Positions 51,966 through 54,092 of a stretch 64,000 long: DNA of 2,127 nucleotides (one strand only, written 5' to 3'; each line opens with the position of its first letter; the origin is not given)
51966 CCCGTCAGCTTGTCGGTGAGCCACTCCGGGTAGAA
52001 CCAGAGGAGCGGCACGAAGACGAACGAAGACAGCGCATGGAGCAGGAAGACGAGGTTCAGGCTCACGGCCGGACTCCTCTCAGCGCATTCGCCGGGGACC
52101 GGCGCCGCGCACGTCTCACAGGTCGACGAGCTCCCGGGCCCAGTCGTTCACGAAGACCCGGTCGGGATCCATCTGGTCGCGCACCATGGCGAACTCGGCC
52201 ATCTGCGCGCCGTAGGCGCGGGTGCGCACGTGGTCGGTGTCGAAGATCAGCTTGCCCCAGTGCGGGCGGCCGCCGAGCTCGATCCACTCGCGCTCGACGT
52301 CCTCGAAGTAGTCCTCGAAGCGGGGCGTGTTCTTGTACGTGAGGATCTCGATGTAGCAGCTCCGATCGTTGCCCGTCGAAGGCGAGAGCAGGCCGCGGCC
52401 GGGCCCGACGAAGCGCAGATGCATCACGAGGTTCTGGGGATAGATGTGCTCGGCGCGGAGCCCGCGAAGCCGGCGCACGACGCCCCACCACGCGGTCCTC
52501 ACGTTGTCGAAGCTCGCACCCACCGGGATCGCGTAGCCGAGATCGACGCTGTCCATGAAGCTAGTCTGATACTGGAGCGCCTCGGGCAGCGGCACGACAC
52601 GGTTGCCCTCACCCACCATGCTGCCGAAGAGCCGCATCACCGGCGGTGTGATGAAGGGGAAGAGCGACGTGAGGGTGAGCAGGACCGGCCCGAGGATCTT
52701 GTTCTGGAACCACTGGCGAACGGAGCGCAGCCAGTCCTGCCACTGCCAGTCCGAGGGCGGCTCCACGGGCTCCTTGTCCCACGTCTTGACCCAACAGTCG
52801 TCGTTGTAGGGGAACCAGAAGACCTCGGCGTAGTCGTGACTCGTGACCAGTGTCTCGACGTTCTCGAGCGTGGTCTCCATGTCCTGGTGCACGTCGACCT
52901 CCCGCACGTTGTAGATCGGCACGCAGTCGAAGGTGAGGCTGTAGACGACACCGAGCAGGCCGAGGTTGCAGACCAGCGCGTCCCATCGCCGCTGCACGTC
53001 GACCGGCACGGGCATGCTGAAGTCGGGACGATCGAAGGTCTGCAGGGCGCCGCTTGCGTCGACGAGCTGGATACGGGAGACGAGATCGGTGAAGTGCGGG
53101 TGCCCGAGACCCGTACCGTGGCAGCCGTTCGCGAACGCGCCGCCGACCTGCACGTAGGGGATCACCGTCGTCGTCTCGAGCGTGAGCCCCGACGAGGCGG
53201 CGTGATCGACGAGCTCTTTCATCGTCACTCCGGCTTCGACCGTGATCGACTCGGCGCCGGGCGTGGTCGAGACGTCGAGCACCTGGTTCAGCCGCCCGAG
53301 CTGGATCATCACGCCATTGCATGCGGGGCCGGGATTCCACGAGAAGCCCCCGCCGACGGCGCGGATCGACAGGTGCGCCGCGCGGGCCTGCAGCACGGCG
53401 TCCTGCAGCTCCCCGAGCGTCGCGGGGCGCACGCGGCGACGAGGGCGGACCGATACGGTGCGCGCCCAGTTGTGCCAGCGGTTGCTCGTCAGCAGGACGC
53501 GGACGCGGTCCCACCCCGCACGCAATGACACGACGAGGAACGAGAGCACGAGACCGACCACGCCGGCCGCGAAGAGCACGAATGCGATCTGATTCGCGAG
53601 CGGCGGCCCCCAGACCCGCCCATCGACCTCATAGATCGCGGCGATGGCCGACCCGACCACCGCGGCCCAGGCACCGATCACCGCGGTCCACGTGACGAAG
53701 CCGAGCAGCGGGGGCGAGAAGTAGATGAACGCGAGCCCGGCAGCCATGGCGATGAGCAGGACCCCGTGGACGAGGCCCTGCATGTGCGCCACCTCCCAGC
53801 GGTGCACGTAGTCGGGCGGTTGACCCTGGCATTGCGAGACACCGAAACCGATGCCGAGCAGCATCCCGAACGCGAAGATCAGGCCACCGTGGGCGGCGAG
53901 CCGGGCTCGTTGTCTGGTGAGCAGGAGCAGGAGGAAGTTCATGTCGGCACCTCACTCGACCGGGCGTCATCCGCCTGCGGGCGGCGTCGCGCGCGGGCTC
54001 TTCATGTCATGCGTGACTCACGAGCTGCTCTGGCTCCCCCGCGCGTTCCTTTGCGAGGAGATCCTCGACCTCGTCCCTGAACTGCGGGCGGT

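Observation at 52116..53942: Styrene-oxide-isomerase-like membrane domain fused to a FAD sugar-lactone oxidoreductase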

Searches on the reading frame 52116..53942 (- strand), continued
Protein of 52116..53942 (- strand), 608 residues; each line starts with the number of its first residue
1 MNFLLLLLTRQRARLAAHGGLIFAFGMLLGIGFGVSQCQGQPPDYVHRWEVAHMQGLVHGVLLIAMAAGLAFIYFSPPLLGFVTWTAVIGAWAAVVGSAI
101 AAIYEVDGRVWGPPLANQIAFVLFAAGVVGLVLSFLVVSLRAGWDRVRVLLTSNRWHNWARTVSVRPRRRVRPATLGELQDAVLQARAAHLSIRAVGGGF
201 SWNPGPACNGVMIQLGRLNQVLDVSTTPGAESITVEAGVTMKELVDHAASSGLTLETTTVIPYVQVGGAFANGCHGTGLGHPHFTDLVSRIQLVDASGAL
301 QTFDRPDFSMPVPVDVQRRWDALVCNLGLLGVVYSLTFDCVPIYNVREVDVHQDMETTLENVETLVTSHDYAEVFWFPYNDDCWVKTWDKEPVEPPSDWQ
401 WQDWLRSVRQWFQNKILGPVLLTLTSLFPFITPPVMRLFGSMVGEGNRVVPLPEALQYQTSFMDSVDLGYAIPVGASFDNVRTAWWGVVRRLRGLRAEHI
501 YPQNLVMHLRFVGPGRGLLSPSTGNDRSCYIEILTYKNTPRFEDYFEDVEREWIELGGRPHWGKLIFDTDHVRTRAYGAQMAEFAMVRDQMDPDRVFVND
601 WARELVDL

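Call 56: search_protein_families(library=pfam, proteins=[L004:8247-11339:-, L005:8197-11313:-, L006:8303-11707:-, L007:2420-5620:-, L010:6126-9563:-, L008:7366-10557:+, L005:11354-12544:-, L005:4441-5847:+, L010:2123-3457:+], max_evalue=0.001)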
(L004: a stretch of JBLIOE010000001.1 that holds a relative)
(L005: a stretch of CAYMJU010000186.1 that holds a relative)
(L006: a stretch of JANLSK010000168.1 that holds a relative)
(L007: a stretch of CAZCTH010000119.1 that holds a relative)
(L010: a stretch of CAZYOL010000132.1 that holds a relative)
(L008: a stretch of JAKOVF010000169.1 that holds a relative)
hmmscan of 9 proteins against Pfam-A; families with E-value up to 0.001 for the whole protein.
L004:8247-11339:- (1030 aa): 7 families
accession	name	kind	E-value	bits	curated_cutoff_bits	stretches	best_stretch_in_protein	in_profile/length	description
PF00211.25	Guanylate_cyc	-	2.4e-19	70.1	21.9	1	53-222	8-173/183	Adenylate and Guanylate cyclase catalytic domain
PF13191.12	AAA_16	-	1.3e-15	58.7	32.6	1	247-425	1-164/167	AAA ATPase domain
PF13424.12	TPR_12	-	4.2e-08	33.7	30.1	0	874-924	24-76/77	Tetratricopeptide repeat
PF07719.23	TPR_2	-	9e-05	22.8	27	0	899-925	7-33/34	Tetratricopeptide repeat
PF13240.11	Zn_Ribbon_1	-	0.0002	21.5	25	1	4-27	1-23/23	zinc-ribbon domain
PF13401.12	AAA_22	-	0.00032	21.5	27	0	269-430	4-122/130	AAA domain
PF13428.12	TPR_14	-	0.00099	20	23.5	0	939-962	7-30/44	Tetratricopeptide repeat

L005:8197-11313:- (1038 aa): 8 families
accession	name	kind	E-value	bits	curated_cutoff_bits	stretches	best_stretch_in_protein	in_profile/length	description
PF00211.25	Guanylate_cyc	-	1.4e-23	83.9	21.9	1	52-222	6-172/183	Adenylate and Guanylate cyclase catalytic domain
PF13191.12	AAA_16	-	3.4e-16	60.6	32.6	1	253-433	2-167/167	AAA ATPase domain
PF17874.7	TPR_MalT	-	2.2e-10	40.8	45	1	857-1030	34-207/336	MalT-like TPR region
PF13424.12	TPR_12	-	1.3e-09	38.6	30.1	1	872-934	12-76/77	Tetratricopeptide repeat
PF07719.23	TPR_2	-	1.9e-05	24.9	27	0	903-934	1-32/34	Tetratricopeptide repeat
PF13374.12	TPR_10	-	0.00038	20.8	27.5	0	946-975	5-34/42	Tetratricopeptide repeat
PF13176.12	TPR_7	-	0.00055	20.3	27.9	0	946-978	2-34/36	Tetratricopeptide repeat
PF13181.12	TPR_8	-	0.00073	20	25.7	0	905-932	3-30/34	Tetratricopeptide repeat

L006:8303-11707:- (1134 aa): 9 families
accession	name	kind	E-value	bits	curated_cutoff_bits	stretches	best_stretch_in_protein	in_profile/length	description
PF00211.25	Guanylate_cyc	-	4.6e-22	78.9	21.9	1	118-285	9-172/183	Adenylate and Guanylate cyclase catalytic domain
PF13191.12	AAA_16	-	4e-17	63.6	32.6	1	316-500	2-167/167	AAA ATPase domain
PF24463.1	DUF7577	-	4.9e-05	23.3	28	1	66-90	3-26/27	Domain of unknown function (DUF7577)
PF13248.11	Zn_ribbon_3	-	6.4e-05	22.7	27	1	67-90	4-26/26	zinc-ribbon domain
PF13424.12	TPR_12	-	0.00013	22.5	30.1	0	934-999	9-76/77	Tetratricopeptide repeat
PF13240.11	Zn_Ribbon_1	-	0.00022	21.4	25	1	68-89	2-22/23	zinc-ribbon domain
PF13401.12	AAA_22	-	0.00032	21.4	27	0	337-498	4-119/130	AAA domain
PF09297.16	Zn_ribbon_NUD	-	0.00034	20.7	24.8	0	79-95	2-18/32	NADH pyrophosphatase zinc ribbon domain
PF12773.13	DZR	-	0.00083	19.9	27.3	0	65-87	24-45/45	Double zinc ribbon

L007:2420-5620:- (1066 aa): 4 families
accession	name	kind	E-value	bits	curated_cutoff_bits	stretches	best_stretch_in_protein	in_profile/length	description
PF13191.12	AAA_16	-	1.9e-25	90.7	32.6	1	232-421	1-167/167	AAA ATPase domain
PF00211.25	Guanylate_cyc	-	1.7e-15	57.5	21.9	1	45-213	7-179/183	Adenylate and Guanylate cyclase catalytic domain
PF13401.12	AAA_22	-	8.5e-05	23.3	27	1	256-428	6-126/130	AAA domain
PF13240.11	Zn_Ribbon_1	-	0.00043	20.4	25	1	3-22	2-21/23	zinc-ribbon domain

L010:6126-9563:- (1145 aa): 7 families
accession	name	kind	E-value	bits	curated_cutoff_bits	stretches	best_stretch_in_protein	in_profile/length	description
PF00211.25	Guanylate_cyc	-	1.3e-25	90.5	21.9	1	117-297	6-181/183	Adenylate and Guanylate cyclase catalytic domain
PF13191.12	AAA_16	-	6.5e-20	72.7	32.6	1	317-504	1-166/167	AAA ATPase domain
PF12773.13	DZR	-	4.4e-11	43.2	27.3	1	37-80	1-45/45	Double zinc ribbon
PF13240.11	Zn_Ribbon_1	-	8.9e-08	32.1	25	2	37-58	2-23/23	zinc-ribbon domain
PF24463.1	DUF7577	-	6.9e-05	22.8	28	0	60-81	3-24/27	Domain of unknown function (DUF7577)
PF17032.10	Zn_ribbon_15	-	8.7e-05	23.7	28.9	0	28-55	46-73/73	zinc-ribbon family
PF13424.12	TPR_12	-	0.00019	22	30.1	1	900-968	5-75/77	Tetratricopeptide repeat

L008:7366-10557:+ (1063 aa): 7 families
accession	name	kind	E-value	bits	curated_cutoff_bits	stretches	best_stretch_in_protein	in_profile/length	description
PF00072.30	Response_reg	-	2.2e-44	150.6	30.2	2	941-1050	1-109/111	Response regulator receiver domain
PF02518.31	HATPase_c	-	3.7e-30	105.1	26.4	1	660-777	1-107/111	Histidine kinase-, DNA gyrase B-, and HSP90-like ATPase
PF00512.31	HisKA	-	5.7e-21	74.8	26.9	1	549-613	2-66/66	His Kinase A (phospho-acceptor) domain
PF13185.12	GAF_2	-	1.5e-15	58.1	28.6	1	371-516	2-136/136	GAF domain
PF01590.32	GAF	-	1.9e-14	54.8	22.4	1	372-515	1-133/133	GAF domain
PF13492.12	GAF_3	-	2.1e-12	48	27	1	372-516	1-128/129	GAF domain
PF23198.2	PDE8A_N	-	0.00031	21.1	29.6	0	957-1028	29-102/147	PDE8A-like, N-terminal domain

L005:11354-12544:- (396 aa): 1 family
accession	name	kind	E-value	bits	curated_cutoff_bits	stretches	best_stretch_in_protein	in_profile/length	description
PF00067.27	p450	-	1.6e-31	110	22.8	1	202-371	236-436/462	Cytochrome P450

L005:4441-5847:+ (468 aa): 1 family
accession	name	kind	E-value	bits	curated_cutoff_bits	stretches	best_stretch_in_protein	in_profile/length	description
PF04909.20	Amidohydro_2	-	3.6e-32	112.7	26.4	1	164-466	11-289/289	Amidohydrolase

L010:2123-3457:+ (444 aa): 1 family
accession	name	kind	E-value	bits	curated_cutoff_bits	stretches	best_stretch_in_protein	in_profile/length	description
PF09752.15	ABHD18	-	6.8e-10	39.1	21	1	234-334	112-208/351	Alpha/beta hydrolase domain containing 18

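Call 70: predict_structure(alignment_id=A5)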
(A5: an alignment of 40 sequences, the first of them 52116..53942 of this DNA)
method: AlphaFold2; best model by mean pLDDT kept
length: 608 residues; sequences in the alignment: 40
mean_pLDDT: 89.5   pTM: 0.77
mean pLDDT of the five models: 89.5, 87.5, 86.9, 86.5, 84.1
residues with pLDDT >= 90: 413; 70-90: 152; 50-70: 28; < 50: 15
segments of 3 or more residues with pLDDT < 50: 152-155, 157-162, 202-205
pLDDT, mean of each block of 10 residues (from residue 1): 78 96 98 98 98 98 96 86 97 98 97 97 97 96 76 50 69 97 95 76 57 93 96 96 93 85 88 84 93 96 96 95 89 96 95 98 96 95 96 87 83 83 84 94 91 72 80 96 98 95 94 89 93 88 92 94 82 82 92 88 69
secondary structure, 60 per line:
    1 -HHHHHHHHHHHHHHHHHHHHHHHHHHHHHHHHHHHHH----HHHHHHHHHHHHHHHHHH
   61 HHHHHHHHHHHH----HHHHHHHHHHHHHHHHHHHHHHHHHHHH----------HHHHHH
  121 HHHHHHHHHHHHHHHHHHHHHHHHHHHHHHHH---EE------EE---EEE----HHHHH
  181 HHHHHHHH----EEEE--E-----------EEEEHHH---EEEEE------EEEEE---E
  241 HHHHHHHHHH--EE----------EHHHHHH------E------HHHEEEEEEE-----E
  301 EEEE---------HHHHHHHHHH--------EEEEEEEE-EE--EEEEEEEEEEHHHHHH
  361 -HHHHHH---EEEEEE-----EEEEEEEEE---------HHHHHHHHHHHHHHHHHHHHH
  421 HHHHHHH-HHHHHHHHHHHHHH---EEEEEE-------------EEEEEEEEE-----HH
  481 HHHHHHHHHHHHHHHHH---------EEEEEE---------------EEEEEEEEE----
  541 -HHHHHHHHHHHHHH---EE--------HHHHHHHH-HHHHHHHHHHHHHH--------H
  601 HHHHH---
elements in order: H2-38 H43-72 H77-104 H115-152 E169-171 H176-188 E193-196 E211-214 E221-225 E232-236 H241-250 H266-271 E288-294 E300-304 H314-323 E332-339 E345-354 H355-360 H362-367 E371-376 E382-390 H400-427 H429-442 E446-451 E465-473 H479-497 E507-512 E528-536 H542-555 H569-576 H578-591 H600-605

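Call 73: fold_search(model_id=the predicted structure, library=pdb)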
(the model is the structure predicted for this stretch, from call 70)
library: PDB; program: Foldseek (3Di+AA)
matches with E <= 10: 856; with E <= 0.001: 279
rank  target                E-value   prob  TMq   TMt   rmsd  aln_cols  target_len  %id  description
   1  8qnb                  1.5e-28  1.00  0.60  0.75   5.5       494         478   23  Crystal structure of ancestral L-galactono-1,4-lactone dehydrogenase: in complex with L-galactono-1,4-lactone (released 2024-05-01)
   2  8qmy_B                1.5e-27  1.00  0.59  0.75   6.2       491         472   25  Crystal structure of ancestral L-galactono-1,4-lactone dehydrogenase (released 2024-05-01)
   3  8qmy_A                7.4e-27  1.00  0.60  0.77   5.8       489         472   24  Crystal structure of ancestral L-galactono-1,4-lactone dehydrogenase (released 2024-05-01)
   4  8qmy_C                7.8e-27  1.00  0.61  0.77   5.7       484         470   24  Crystal structure of ancestral L-galactono-1,4-lactone dehydrogenase (released 2024-05-01)
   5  8qnc                  1.1e-26  1.00  0.60  0.75   5.2       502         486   23  Crystal structure of ancestral L-galactono-1,4-lactone dehydrogenase: A113G variant (released 2024-05-01)
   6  8qnr                  1.2e-26  1.00  0.59  0.74   6.2       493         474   24  Crystal structure of ancestral L-galactono-1,4-lactone dehydrogenase: G413N variant in complex with L-gulono-1,4-lactone (released 2024-05-01)
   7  7sml                  7.6e-26  1.00  0.58  0.74   6.0       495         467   20  Crystal Structure of L-GALACTONO-1,4-LACTONE DEHYDROGENASE de Myrciaria dubia (released 2022-11-02)
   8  2vfu                  5.7e-22  1.00  0.56  0.81   4.8       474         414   21  Alditol Oxidase from Streptomyces coelicolor A3(2): Complex with Mannitol (released 2008-01-08)
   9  2vft                  7.0e-22  1.00  0.57  0.82   4.6       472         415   21  Alditol Oxidase from Streptomyces coelicolor A3(2): Complex with Sorbitol (released 2008-01-08)
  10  2vfs                  1.3e-21  1.00  0.57  0.82   4.5       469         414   21  Alditol Oxidase from Streptomyces coelicolor A3(2): Complex with Xylitol (released 2008-01-08)
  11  2vfr                  3.4e-21  1.00  0.57  0.82   4.4       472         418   21  Alditol Oxidase from Streptomyces coelicolor A3(2): Native Enzyme (released 2008-01-08)
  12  2i0k                  3.8e-21  1.00  0.56  0.63   7.0       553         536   17  Cholesterol Oxidase from Brevibacterium sterolicum- His121Ala Mutant (released 2007-12-11)
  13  1i19_B                4.0e-21  1.00  0.61  0.68   4.2       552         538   19  CRYSTAL STRUCTURE OF CHOLESTEROL OXIDASE FROM B.STEROLICUM (released 2001-08-08)
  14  8ot8_A                4.2e-21  1.00  0.56  0.81   4.2       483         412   21  Alditol oxidase from Actinomycetota bacterium in complex with D-xylulose (released 2024-02-28)
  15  8ot8_C                5.1e-21  1.00  0.56  0.82   5.0       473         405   21  Alditol oxidase from Actinomycetota bacterium in complex with D-xylulose (released 2024-02-28)
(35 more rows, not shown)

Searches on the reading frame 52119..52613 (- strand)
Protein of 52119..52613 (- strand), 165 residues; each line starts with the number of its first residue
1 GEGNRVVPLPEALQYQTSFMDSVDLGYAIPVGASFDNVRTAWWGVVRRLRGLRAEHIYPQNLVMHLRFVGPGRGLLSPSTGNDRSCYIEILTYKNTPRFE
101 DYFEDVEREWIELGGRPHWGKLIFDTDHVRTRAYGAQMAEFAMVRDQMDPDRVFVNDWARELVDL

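Call 69: search_solved_structures(query=window:52119-52613:-, max_evalue=10, show_alignments=5)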
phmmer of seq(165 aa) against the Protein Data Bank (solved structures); distinct sequences matched with E-value up to 10: 12.
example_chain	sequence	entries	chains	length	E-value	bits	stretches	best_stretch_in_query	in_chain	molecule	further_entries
2vfr_A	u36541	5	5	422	0.0024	20.7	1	59-161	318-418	XYLITOL OXIDASE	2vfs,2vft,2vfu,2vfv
4g3t_A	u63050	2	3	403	0.05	16.4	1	100-162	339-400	oxidoreductase DprE1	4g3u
4aut_A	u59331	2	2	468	0.065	16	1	100-162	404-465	DECAPRENYL-PHOSPHORYL-BETA-D-RIBOFURANOSE-2-OXIDOREDUCTASE | DprE1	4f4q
4p8c_A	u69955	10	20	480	0.14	14.9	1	102-162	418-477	Probable decaprenylphosphoryl-beta-D-ribose oxidase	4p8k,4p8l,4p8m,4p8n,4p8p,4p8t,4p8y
4fdn_A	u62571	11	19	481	0.14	14.9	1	102-162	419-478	oxidoreductase DprE1 | Probable decaprenylphosphoryl-beta-D-ribose oxidase | decaprenylphosphoryl-beta-D-ribose oxidase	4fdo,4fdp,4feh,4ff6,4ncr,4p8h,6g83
21gq_A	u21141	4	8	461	0.15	14.8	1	102-162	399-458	Decaprenylphosphoryl-beta-D-ribose oxidase | Oxidoreductase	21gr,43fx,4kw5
6hfv_A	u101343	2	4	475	0.16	14.8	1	102-162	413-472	Decaprenylphosphoryl-beta-D-ribose oxidase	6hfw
5oep_A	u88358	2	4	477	0.17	14.7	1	102-162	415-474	Decaprenylphosphoryl-beta-D-ribose oxidase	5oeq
5oel_A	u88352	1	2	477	0.17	14.7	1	102-162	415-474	Decaprenylphosphoryl-beta-D-ribose oxidase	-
8ot8_A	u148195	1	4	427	0.42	13.4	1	56-159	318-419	FAD-binding protein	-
21gt_B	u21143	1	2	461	0.69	12.7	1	102-162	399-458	Decaprenylphosphoryl-beta-D-ribose oxidase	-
6q1f_e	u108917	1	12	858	1.1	12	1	93-134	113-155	Large structural phosphoprotein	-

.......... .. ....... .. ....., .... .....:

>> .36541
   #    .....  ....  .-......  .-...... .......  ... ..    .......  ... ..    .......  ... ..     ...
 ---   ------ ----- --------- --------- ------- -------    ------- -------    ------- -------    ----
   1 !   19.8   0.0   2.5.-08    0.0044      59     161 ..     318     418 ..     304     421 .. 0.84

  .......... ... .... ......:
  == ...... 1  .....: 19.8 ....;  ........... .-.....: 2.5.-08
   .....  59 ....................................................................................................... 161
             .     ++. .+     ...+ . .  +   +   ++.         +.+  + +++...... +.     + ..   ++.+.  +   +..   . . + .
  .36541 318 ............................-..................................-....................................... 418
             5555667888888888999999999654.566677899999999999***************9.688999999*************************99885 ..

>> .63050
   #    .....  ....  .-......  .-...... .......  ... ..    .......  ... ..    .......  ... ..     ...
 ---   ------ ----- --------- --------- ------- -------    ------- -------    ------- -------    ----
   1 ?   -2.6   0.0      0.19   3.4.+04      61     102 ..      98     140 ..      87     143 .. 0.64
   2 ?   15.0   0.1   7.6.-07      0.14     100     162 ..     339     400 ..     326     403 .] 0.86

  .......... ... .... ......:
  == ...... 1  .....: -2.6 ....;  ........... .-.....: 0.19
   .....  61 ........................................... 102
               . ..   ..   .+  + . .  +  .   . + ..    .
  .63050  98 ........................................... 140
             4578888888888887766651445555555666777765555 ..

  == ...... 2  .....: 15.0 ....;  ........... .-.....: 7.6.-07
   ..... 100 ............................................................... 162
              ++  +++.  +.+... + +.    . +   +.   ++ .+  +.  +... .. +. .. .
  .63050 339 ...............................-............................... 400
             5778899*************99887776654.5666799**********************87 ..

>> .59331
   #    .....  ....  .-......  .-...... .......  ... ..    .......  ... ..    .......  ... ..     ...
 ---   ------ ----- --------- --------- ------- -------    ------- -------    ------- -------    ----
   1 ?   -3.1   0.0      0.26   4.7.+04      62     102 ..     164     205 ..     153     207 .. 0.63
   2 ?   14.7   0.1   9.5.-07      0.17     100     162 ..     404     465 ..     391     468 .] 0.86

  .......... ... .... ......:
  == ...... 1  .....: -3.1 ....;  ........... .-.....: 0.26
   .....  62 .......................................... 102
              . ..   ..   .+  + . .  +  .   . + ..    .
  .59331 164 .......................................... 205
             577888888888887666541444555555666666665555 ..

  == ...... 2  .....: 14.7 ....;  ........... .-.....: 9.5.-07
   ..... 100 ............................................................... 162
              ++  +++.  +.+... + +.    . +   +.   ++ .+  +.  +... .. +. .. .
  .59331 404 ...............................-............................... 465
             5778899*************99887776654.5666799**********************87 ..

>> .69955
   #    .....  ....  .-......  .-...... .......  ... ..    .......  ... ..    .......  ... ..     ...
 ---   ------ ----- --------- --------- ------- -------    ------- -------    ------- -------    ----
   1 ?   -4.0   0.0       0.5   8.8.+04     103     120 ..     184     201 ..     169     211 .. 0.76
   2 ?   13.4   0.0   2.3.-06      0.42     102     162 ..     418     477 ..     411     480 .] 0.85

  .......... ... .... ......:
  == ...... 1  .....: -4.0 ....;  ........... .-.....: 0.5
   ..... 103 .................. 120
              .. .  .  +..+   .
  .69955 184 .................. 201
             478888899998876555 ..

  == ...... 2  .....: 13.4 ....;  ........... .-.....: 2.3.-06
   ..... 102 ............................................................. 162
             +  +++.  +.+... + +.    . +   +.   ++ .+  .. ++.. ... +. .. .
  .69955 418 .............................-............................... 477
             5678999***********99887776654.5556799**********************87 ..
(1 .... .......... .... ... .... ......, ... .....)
